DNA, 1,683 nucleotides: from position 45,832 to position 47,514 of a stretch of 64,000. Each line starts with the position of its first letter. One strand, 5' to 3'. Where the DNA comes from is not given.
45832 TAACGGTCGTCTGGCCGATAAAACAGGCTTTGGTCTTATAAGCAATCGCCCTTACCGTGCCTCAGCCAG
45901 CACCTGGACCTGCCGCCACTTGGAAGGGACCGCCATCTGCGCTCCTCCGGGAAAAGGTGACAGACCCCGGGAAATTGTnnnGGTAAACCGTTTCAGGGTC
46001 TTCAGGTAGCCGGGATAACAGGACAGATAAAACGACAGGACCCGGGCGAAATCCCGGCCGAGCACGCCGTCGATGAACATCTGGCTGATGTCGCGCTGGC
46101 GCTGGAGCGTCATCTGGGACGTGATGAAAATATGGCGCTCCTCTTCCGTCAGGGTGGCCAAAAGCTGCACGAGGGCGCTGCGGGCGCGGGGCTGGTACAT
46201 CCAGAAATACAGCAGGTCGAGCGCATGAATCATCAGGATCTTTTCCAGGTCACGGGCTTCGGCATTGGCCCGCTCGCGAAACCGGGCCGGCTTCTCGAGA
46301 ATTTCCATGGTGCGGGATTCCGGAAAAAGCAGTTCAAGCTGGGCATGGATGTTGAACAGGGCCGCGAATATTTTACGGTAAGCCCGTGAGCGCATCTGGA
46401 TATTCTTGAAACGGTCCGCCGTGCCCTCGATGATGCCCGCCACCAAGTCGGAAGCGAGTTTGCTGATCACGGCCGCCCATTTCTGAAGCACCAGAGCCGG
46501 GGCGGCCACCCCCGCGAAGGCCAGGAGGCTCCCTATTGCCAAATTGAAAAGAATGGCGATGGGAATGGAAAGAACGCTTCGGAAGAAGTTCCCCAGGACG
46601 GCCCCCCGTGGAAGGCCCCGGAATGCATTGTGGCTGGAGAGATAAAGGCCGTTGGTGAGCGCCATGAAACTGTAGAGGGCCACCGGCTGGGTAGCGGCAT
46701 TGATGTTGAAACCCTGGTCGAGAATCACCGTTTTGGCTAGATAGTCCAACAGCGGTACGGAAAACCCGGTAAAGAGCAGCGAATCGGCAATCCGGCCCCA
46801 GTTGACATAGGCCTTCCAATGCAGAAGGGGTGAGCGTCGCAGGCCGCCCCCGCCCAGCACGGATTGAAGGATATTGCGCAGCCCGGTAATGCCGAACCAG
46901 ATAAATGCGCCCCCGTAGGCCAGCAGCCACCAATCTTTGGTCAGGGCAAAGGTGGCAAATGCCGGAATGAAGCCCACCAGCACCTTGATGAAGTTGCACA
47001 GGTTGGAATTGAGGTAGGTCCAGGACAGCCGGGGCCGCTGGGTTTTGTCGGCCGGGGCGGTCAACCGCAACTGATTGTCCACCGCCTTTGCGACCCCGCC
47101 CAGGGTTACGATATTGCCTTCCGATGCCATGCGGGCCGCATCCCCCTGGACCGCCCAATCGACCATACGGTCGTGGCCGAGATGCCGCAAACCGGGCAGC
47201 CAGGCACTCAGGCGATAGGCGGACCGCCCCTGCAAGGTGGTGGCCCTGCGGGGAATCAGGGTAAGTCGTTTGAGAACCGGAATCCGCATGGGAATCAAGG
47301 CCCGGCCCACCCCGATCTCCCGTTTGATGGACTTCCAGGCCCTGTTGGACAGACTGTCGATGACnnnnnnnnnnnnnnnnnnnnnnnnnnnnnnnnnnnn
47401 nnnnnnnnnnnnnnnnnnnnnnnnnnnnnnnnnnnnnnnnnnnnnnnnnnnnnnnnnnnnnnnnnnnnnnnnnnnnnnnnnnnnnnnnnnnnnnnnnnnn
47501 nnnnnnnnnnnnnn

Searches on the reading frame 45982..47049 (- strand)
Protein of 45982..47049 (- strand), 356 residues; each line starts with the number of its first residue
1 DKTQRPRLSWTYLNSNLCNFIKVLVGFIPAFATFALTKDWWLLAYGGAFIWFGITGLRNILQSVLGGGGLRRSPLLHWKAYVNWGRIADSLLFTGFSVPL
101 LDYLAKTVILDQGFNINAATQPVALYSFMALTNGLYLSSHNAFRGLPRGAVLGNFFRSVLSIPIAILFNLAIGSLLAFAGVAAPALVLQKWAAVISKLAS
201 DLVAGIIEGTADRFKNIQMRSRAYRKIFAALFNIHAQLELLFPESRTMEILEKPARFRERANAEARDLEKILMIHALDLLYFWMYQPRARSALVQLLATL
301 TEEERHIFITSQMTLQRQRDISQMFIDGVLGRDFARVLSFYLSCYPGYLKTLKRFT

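Call 50: predict_structure(alignment_id=A3)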
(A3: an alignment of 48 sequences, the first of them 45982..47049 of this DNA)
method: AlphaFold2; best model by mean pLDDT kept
length: 356 residues; sequences in the alignment: 48
mean_pLDDT: 90.7   pTM: 0.82
mean pLDDT of the five models: 90.7, 89.5, 89.4, 89.0, 87.4
residues with pLDDT >= 90: 280; 70-90: 53; 50-70: 18; < 50: 5
segments of 3 or more residues with pLDDT < 50: 1-5
pLDDT, mean of each block of 10 residues (from residue 1): 52 88 97 94 96 97 84 73 93 95 95 95 97 94 89 94 98 97 94 96 94 93 96 94 79 71 87 96 91 94 94 95 92 91 95 87
secondary structure, 60 per line:
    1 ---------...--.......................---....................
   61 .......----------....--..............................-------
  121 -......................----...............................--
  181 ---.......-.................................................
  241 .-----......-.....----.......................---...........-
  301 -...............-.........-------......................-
elements in order: H15-37 H41-67 H78-81 H84-113 H122-143 H148-178 H184-190 H192-241 H247-252 H254-258 H263-285 H289-299 H302-316 H318-326 H334-355

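Call 52: fold_search(model_id=the predicted structure, library=pdb)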
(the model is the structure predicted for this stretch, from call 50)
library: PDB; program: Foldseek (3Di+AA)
matches with E <= 10: 151; with E <= 0.001: 0
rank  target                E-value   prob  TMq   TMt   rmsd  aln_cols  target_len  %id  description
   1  6fhz                  4.4e-01  0.15  0.16  0.14  24.9       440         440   14  Inward-facing conformation of a multidrug resistance MATE family transporter of the MOP superfamily. (released 2019-05-08)
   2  7tdz_U                9.8e-01  0.11  0.14  0.14  24.9       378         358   12  Cryo-EM model of protomer of the cytoplasmic ring of the nuclear pore complex from Xenopus laevis (released 2022-06-22)
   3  4uhr                  1.3e+00  0.11  0.14  0.15  16.8       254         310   15  Thermostabilised HUMAN A2a Receptor with CGS21680 bound (released 2015-04-08)
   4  8x82_A                1.4e+00  0.08  0.15  0.14  23.8       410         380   12  The cryo-EM structure of insect gustatory receptor Gr43a I418A from Drosophila melanogaster (released 2024-02-07)
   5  6fv7_B                1.6e+00  0.09  0.17  0.15  24.4       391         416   11  Dimer structure of the MATE family multidrug resistance transporter Aq_128 from Aquifex aeolicus in the outward-facing (released 2019-03-20)
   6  7wb4_N                1.6e+00  0.06  0.14  0.08  21.5       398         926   11  Cryo-EM structure of the NR subunit from X. laevis NPC (released 2022-03-02)
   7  5wtr_C                1.9e+00  0.10  0.13  0.21  17.3       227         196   13  Crystal structure of a prokaryotic TRIC channel in 0.5 M KCl (released 2017-04-05)
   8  6rw3_C                1.9e+00  0.04  0.12  0.10  23.8       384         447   14  The molecular basis for sugar import in malaria parasites. (released 2020-01-29)
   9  5h35_C                2.0e+00  0.10  0.13  0.21  17.3       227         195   13  Crystal structures of the TRIC trimeric intracellular cation channel orthologue from Sulfolobus solfataricus (released 2017-01-11)
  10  6rw3_A                2.1e+00  0.04  0.12  0.10  27.0       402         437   11  The molecular basis for sugar import in malaria parasites. (released 2020-01-29)
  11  9jfw_R                2.2e+00  0.08  0.13  0.15  15.3       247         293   15  Cryo-EM structure of GPR4 complexed with Gs in pH6.8 (released 2025-04-23)
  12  5mkk_B                2.2e+00  0.07  0.15  0.11  26.5       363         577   14  Crystal structure of the heterodimeric ABC transporter TmrAB, a homolog of the antigen translocation complex TAP (released 2017-01-18)
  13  6fv8_B                2.2e+00  0.06  0.16  0.14  25.0       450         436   12  Dimer structure of the MATE family multidrug resistance transporter Aq_128 from Aquifex aeolicus in the outward-facing (released 2019-03-20)
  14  5v4s_A                2.3e+00  0.08  0.16  0.15  22.4       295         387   12  CryoEM Structure of a Prokaryotic Cyclic Nucleotide-Gated Ion Channel (released 2017-04-12)
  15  3weh                  2.4e+00  0.08  0.17  0.18  23.9       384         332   12  Crystal structure of the human squalene synthase in complex with presqualene pyrophosphate (released 2014-02-12)
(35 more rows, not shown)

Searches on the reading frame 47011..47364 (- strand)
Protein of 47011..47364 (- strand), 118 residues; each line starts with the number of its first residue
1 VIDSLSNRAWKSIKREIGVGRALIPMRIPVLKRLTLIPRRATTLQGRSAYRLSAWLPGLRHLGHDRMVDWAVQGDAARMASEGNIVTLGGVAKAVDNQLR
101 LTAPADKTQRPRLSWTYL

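Call 38: search_protein_families(library=pfam, proteins=[window:47011-47364:-], max_evalue=10)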
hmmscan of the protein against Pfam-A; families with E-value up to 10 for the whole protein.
seq(118 aa): 1 family
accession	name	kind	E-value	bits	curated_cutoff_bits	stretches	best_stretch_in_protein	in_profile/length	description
PF14398.11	ATPgrasp_YheCD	-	0.26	10.9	26.8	1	65-105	133-176/255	YheC/D like ATP-grasp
